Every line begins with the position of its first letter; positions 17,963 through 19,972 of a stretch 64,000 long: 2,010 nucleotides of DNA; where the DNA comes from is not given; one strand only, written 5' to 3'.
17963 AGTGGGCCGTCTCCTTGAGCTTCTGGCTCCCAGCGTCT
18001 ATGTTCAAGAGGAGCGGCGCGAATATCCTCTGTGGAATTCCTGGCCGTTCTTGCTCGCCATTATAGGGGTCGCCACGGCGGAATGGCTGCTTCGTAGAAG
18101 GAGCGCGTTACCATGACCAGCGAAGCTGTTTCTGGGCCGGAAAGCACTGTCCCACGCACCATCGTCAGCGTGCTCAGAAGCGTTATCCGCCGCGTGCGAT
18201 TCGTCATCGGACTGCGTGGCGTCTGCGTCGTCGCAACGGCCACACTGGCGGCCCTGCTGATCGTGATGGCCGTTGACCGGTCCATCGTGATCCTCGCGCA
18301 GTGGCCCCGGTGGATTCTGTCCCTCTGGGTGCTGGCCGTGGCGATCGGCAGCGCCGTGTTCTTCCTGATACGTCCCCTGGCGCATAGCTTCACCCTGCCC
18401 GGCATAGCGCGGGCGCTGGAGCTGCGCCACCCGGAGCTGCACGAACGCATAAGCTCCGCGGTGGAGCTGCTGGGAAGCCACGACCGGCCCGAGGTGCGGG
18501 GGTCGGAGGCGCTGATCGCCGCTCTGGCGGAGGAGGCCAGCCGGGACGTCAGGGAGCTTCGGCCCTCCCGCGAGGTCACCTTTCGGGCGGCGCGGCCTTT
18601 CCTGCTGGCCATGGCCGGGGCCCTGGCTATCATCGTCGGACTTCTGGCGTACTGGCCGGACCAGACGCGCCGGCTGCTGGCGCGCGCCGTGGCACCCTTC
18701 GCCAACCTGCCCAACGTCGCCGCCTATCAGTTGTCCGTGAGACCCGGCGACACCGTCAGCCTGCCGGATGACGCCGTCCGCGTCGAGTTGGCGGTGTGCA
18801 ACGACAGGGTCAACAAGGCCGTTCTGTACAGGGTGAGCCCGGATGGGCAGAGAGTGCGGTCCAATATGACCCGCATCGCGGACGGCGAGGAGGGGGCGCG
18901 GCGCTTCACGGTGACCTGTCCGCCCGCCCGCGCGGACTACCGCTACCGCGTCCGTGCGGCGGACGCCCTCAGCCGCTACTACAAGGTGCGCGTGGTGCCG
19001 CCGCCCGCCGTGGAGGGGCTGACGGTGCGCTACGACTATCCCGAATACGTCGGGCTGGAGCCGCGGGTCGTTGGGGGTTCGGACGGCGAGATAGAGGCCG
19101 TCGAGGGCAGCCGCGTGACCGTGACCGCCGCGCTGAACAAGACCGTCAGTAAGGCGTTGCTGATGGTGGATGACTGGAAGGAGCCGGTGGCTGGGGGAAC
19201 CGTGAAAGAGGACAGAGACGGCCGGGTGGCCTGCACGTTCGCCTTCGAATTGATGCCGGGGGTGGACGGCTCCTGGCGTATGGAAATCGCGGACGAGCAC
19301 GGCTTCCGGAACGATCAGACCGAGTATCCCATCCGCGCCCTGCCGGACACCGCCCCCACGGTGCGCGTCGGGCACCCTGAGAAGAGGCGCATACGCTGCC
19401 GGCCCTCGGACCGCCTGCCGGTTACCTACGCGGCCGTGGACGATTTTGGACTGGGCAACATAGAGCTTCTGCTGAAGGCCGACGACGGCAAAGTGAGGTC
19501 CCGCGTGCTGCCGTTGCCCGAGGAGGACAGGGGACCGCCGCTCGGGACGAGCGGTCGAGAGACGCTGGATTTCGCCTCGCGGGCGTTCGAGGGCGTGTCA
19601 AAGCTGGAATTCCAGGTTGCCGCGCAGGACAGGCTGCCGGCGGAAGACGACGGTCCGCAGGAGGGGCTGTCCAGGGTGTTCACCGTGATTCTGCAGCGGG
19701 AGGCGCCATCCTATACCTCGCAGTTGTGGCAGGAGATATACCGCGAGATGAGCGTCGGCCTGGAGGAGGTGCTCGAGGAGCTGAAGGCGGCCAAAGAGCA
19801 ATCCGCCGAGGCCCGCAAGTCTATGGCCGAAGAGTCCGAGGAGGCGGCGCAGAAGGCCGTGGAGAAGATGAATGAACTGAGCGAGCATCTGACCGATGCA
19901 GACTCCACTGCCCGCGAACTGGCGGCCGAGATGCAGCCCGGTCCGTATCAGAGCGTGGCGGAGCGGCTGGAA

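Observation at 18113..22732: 1000-residue uninterrupted coiled coil in a membrane-anchored protein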

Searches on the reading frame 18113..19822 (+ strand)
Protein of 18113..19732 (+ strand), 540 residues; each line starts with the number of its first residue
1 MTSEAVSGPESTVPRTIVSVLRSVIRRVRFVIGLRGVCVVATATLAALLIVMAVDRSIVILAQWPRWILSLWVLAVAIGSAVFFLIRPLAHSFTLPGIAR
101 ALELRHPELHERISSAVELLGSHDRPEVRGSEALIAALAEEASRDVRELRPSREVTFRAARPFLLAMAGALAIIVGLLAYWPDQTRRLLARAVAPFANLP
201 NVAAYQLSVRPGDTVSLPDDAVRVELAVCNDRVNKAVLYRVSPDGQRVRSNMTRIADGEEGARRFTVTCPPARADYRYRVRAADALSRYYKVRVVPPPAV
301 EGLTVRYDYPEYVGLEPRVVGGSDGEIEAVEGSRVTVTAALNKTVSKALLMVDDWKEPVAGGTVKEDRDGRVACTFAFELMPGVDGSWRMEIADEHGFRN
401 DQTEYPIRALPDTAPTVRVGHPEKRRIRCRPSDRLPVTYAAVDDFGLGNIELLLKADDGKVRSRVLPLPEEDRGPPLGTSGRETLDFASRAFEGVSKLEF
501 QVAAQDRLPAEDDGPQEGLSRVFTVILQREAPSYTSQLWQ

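Call 8: find_homologous_proteins(query=window:18113-19732:+, max_evalue=0.001)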
Query window:18113-19732:+ (540 aa): 21 proteins with E <= 0.001 among 8000 candidates.
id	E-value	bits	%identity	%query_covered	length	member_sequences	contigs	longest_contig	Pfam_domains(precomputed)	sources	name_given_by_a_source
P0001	4.3e-130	453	49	82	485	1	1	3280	-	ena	-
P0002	9.8e-130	452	43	97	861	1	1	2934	-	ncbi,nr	ncbi:hypothetical protein HQ560_10230, partial [bacterium]|nr:hypothetical protein [bacterium]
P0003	3.9e-129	450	44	97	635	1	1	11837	-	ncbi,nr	ncbi:MAG TPA: hypothetical protein VM431_02950, partial [Phycisphaerae bacterium]|nr:hypothetical pr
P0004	5.3e-126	439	45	97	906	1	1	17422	PF13779.12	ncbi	ncbi:MAG: hypothetical protein R6X20_12615, partial [Phycisphaerae bacterium]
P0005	1.7e-120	421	44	100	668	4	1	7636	-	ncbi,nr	ncbi:MAG TPA: hypothetical protein VM389_04370, partial [Phycisphaerae bacterium]|nr:hypothetical pr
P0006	2.7e-119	417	44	97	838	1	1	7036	PF13779.12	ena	-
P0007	9.9e-114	399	48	79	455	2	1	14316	-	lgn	-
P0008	1.7e-110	388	42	98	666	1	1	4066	-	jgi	-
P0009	6.9e-108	380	48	74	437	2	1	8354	-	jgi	-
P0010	1.4e-107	379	43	85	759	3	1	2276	-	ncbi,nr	ncbi:MAG TPA: hypothetical protein VM238_17110, partial [Phycisphaerae bacterium]|nr:hypothetical pr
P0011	2.2e-98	348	40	99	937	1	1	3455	-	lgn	-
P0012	9.7e-92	326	49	63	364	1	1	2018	-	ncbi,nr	ncbi:MAG: hypothetical protein NT049_08280, partial [Planctomycetota bacterium]|nr:hypothetical prot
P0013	4.9e-91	324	38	98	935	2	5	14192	-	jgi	-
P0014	5.3e-90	321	50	65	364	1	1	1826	-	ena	-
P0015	1.4e-87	313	40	97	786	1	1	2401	-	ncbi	ncbi:MAG: hypothetical protein ACYS5V_12665, partial [Planctomycetota bacterium]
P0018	9.3e-77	277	34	97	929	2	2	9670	-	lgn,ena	-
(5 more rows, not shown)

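Call 10: search_protein_families(library=pfam, proteins=[window:18113-19732:+], max_evalue=10)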
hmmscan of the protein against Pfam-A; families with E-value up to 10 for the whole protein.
window:18113-19732:+ (540 aa): 3 families
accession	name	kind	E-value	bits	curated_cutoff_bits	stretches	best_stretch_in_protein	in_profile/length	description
PF13779.11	DUF4175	-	1.7e-08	33.4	27.3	1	307-527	190-392/825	Domain of unknown function (DUF4175)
PF24175.2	SU10_adaptor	-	0.06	14.2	27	1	180-281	18-120/194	SU10 adaptor protein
PF07254.17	Cpta_toxin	-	0.098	13.2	27.3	2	149-188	7-40/133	Membrane-bound toxin component of toxin-antitoxin system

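Call 17: find_related_loci(query=A1, collection=genome_contigs, flank=10000)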
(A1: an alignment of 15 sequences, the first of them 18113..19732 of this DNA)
Query A1 (540 aa) in genome_contigs; peptide patterns used: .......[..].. (x = any residue, [..] = any of these).
165 stretches matched a pattern; 149 encode a relative of the query (tblastn E <= 1e-3); the best 80 are kept; 80 distinct loci.
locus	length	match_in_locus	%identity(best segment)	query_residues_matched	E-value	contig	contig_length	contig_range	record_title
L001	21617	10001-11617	70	1-539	0e+0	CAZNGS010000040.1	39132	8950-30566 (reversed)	MAG TPA_asm: uncultured candidatus Brocadiaceae bacterium isolate SRP141376_co1_16 genome assembly, contig: NODE_2451_le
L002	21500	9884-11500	53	1-539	0e+0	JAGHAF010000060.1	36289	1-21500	MAG: Planctomycetota bacterium isolate AUK223 PB_MBMC_177_c_000000000001, whole genome shotgun sequence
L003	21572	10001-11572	51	13-538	3e-150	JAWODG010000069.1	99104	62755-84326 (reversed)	MAG: Candidatus Brocadiia bacterium isolate BLK5-2.bin.122 k191_1976356, whole genome shotgun sequence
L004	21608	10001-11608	48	1-538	4e-146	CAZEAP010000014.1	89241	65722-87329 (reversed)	MAG TPA_asm: uncultured candidatus Brocadiaceae bacterium isolate binchicken_co17_319 genome assembly, contig: NODE_780_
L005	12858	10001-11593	44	5-536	3e-132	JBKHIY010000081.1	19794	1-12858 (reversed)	MAG: Candidatus Brocadiia bacterium isolate D4M11_1 NODE_1335_length_19794_cov_45.823294, whole genome shotgun sequence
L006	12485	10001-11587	45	13-537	2e-131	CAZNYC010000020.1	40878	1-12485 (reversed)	MAG TPA_asm: uncultured Anaerolineales bacterium isolate SRP141376_co2_324 genome assembly, contig: NODE_2201_length_408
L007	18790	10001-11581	44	13-539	3e-131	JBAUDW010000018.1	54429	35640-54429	MAG: Phycisphaerae bacterium isolate MFD12939_ilm_asm_bin30 k127_2981, whole genome shotgun sequence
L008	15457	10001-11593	45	1-534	1e-130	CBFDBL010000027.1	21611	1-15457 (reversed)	MAG TPA_asm: uncultured bacterium isolate SRR26215675_binner12_Refined_65 genome assembly, contig: ERZ25073486.1003, who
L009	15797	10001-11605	45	3-537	1e-130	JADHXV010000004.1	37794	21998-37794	MAG: Planctomycetota bacterium isolate BS750m-G62 BS-750m-C1071, whole genome shotgun sequence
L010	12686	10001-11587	45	13-537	7e-130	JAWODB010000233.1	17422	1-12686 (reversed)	MAG: Phycisphaerae bacterium isolate BLK5-1.bin.98 k191_2596412, whole genome shotgun sequence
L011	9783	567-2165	45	13-538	1e-129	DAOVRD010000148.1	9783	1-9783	MAG TPA_asm: Planctomycetota bacterium isolate CSMAG_1592 CSMAG_1592_k141_1379889_length_9783_cov_23.6899, whole genome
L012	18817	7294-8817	46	38-540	5e-128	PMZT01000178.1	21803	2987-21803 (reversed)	MAG: Planctomycetia bacterium isolate fen_1346 73.20110800_E3D.93_contig_46664, whole genome shotgun sequence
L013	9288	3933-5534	43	5-534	9e-127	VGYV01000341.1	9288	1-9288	MAG: Planctomycetota bacterium isolate M_DeepCast_400m_m2_195 M_DeepCast_400m_m2_195_Ga0194112_10014767, whole genome sh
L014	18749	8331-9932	42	13-538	5e-126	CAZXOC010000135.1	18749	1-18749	MAG TPA_asm: uncultured Planctomycetaceae bacterium isolate SRP068000_co1_356 genome assembly, contig: NODE_4209_length_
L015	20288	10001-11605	42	5-534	3e-125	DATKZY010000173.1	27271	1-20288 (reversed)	MAG TPA_asm: Planctomycetota bacterium isolate SMAG_U14257 k141_3091825, whole genome shotgun sequence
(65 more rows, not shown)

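Call 37: search_protein_families(library=pfam, proteins=[P0011, P0018], max_evalue=0.001)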
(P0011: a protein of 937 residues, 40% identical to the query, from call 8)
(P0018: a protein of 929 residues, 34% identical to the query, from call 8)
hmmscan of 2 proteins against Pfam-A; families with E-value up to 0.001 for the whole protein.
P0011 (937 aa): 0 families

P0018 (929 aa): 0 families

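Call 47: search_protein_representatives(alignment_id=A1)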
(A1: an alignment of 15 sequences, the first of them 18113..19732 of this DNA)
Query: 15 sequences, 832 profile positions. Proteins with E-value up to 0.001 (for the whole library): 16638; up to 1e-10: 12492; up to 1e-30: 4470. The best 150 are listed.
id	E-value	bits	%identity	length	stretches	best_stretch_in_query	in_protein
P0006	0.0e+00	1193.9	-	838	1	1-829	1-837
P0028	0.0e+00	1164.9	-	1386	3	3-827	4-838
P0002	0.0e+00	1145.6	-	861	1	1-830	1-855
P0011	0.0e+00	1038.1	-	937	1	2-829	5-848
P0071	5.3e-288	974.2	-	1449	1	1-827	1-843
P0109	1.4e-286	969.5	-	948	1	6-825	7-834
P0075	9.4e-283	956.8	-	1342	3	1-824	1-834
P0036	2.5e-282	955.4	-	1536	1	2-822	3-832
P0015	6.0e-282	954.2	-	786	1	14-771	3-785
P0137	1.2e-279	946.5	-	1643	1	5-822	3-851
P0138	4.5e-279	944.7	-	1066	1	5-828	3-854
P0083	5.9e-271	917.8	-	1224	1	1-817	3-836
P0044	9.3e-271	917.1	-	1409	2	9-821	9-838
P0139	4.1e-270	915.0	-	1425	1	7-822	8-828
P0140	1.3e-269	913.3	-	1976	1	2-825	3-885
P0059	2.4e-269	912.5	-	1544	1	4-822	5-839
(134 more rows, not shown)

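Call 49: search_protein_families(library=ncbifam, proteins=[window:18113-19732:+], max_evalue=1)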
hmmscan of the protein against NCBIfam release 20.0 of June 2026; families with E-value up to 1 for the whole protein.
window:18113-19732:+ (540 aa): 1 family
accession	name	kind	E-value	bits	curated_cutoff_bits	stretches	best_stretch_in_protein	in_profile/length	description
NF009637.0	PRK13159.1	equivalog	0.12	12.4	247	0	37-61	13-37/156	cytochrome c maturation protein CcmE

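Call 51: predict_structure(alignment_id=A4)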
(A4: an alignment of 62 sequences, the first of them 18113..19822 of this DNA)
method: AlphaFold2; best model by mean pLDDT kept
length: 570 residues; sequences in the alignment: 62
mean_pLDDT: 87.5   pTM: 0.63
mean pLDDT of the five models: 87.5, 85.3, 85.0, 84.8, 82.7
residues with pLDDT >= 90: 314; 70-90: 223; 50-70: 22; < 50: 11
segments of 3 or more residues with pLDDT < 50: 1-11
pLDDT, mean of each block of 10 residues (from residue 1): 33 75 87 91 95 90 89 95 89 76 74 78 66 78 82 80 92 94 91 88 91 94 93 91 89 88 92 93 93 94 95 91 92 95 92 87 80 92 92 93 93 94 90 92 92 89 85 79 90 88 93 91 92 87 91 93 83
secondary structure, 60 per line:
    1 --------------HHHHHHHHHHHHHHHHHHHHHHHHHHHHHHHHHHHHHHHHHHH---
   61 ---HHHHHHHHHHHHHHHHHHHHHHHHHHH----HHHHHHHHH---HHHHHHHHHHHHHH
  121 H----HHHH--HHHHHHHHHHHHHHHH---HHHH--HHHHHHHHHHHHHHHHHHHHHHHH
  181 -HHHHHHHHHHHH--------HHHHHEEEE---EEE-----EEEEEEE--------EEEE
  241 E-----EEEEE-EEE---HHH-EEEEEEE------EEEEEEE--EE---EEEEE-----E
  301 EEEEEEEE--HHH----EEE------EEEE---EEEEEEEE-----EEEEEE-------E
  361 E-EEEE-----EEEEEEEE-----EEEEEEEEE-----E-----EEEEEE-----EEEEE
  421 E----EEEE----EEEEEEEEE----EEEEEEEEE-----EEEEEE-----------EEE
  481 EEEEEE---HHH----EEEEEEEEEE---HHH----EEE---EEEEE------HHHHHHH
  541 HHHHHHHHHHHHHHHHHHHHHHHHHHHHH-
elements in order: H15-57 H64-90 H95-103 H107-121 H126-129 H132-147 H151-154 H157-180 H182-193 H202-206 E207-210 E214-216 E222-228 E237-241 E247-251 E253-255 E263-269 E276-282 E290-294 E300-308 E318-320 E327-330 E334-341 E347-352 E363-366 E372-379 E385-393 E405-410 E416-421 E426-429 E434-442 E447-455 E461-466 E478-486 E497-506 E517-519 E523-527 H534-569

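Call 57: fold_search(model_id=the predicted structure, library=pdb)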
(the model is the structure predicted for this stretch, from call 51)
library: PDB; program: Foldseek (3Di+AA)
matches with E <= 10: 1992; with E <= 0.001: 1431
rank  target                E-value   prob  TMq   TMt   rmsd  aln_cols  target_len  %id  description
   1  6grs_B                4.2e-12  1.00  0.15  0.15  21.1       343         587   12  Paired immunoglobulin-like receptor B (PirB) or Leukocyte immunoglobulin-like receptor subfamily B member 3 (LILRB3) f (released 2019-02-06)
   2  6grt_B                5.2e-12  1.00  0.15  0.15  21.6       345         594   12  Paired immunoglobulin-like receptor B (PirB) or Leukocyte immunoglobulin-like receptor subfamily B member 3 (LILRB3) f (released 2019-02-06)
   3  6grs_A                6.1e-12  1.00  0.15  0.15  21.3       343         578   13  Paired immunoglobulin-like receptor B (PirB) or Leukocyte immunoglobulin-like receptor subfamily B member 3 (LILRB3) f (released 2019-02-06)
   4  6grt_A                8.9e-12  1.00  0.15  0.15  21.5       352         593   12  Paired immunoglobulin-like receptor B (PirB) or Leukocyte immunoglobulin-like receptor subfamily B member 3 (LILRB3) f (released 2019-02-06)
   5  4liq_E                3.6e-11  1.00  0.19  0.21  13.5       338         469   12  Structure of the extracellular domain of human CSF-1 receptor in complex with the Fab fragment of RG7155 (released 2014-06-18)
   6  6grq_A                4.3e-11  1.00  0.16  0.16  21.7       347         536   13  Paired immunoglobulin-like receptor B (PirB) or Leukocyte immunoglobulin-like receptor subfamily B member 3 (LILRB3) f (released 2019-02-06)
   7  8yot_B                1.2e-10  1.00  0.16  0.22  20.9       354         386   11  Nanobody in complex with LILRB3 (released 2025-06-18)
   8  6zdx_B                2.6e-10  1.00  0.16  0.21  20.4       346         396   10  RIFIN variable region bound to LILRB1 ectodomain (released 2020-07-22)
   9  4ofy_D                9.1e-10  1.00  0.28  0.36   9.6       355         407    8  Crystal Structure of the Complex of SYG-1 D1-D2 and SYG-2 D1-D4 (released 2014-02-19)
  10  6aed                  1.3e-09  1.00  0.15  0.20  20.2       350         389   11  Crystal Structure of the four Ig-like domain of LILRB2(LIR2/ILT4/CD85d) (released 2019-07-31)
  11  8dfp_A                1.4e-09  1.00  0.21  0.25  15.6       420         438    9  Ectodomain of full-length KIT(DupA502,Y503)-SCF dimers (released 2023-03-29)
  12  8dfp_B                2.4e-09  1.00  0.21  0.25  12.3       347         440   10  Ectodomain of full-length KIT(DupA502,Y503)-SCF dimers (released 2023-03-29)
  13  4wrm_A                3.3e-09  1.00  0.16  0.19  21.2       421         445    9  Structure of the human CSF-1:CSF-1R complex (released 2015-08-12)
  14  2e9w_A                3.5e-09  1.00  0.20  0.22  11.8       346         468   10  Crystal structure of the extracellular domain of Kit in complex with stem cell factor (SCF) (released 2007-08-07)
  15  8grx_B                3.7e-09  1.00  0.15  0.20  20.3       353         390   10  APOE4 receptor in complex with APOE4 NTD (released 2023-07-05)
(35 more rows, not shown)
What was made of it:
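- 18710..19702 (+): Three tandem Ig-like beta-sandwich domains (aa ~207-294, 300-410, 416-527). The part from aa 307 to 527 matches Pfam DUF4175. AF2 pLDDT ~90 (call 51); Foldseek matches to multi-Ig ectodomains, E 4e-12 to 1e-7 (call 57); PF13779 33.4 bits against cut-off 27.3 (call 10)
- Tandem Ig-like domains are typical of extracytoplasmic proteins (call 57).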

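Call 73: search_dna_similar(query=window:18113-19732:+, collection=plasmids, mode=protein, max_evalue=0.01, max_rows=15)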
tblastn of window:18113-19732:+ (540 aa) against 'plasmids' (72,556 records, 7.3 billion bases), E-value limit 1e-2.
Records with a match: 1; places in all: 1; records where one place covers at least 80% of the query: 0.
Best place of each record, by identity: <60% 1.
By first word of the organism name: Gemmatirosa 1.
By predicted mobility (MOB-suite, as given by PLSDB): non-mobilizable 1.
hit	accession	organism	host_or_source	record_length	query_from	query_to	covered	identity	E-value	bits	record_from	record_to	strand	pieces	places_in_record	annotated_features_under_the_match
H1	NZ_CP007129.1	Gemmatirosa kalamazoonensis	-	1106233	290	466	33%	28.9%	4e-3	48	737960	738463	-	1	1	record has no annotation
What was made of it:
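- Tried and rejected: tblastn against plasmids: a single distant hit, Gemmatirosa (call 73).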

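Call 74: get_annotated_region(hit=H1, flank=9000)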
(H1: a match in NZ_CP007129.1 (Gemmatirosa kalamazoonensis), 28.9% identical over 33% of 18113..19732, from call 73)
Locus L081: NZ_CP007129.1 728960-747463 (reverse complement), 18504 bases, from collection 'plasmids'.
description: Gemmatirosa kalamazoonensis strain KBS708 plasmid 1, complete sequence
organism: Gemmatirosa kalamazoonensis (NCBI taxid 861299)
taxonomy: Bacteria; Gemmatimonadota; Gemmatimonadia; Gemmatimonadales; Gemmatimonadaceae; Gemmatirosa; Gemmatirosa kalamazoonensis
host: -; source: -; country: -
typing (MOB-suite, as given by PLSDB): non-mobilizable
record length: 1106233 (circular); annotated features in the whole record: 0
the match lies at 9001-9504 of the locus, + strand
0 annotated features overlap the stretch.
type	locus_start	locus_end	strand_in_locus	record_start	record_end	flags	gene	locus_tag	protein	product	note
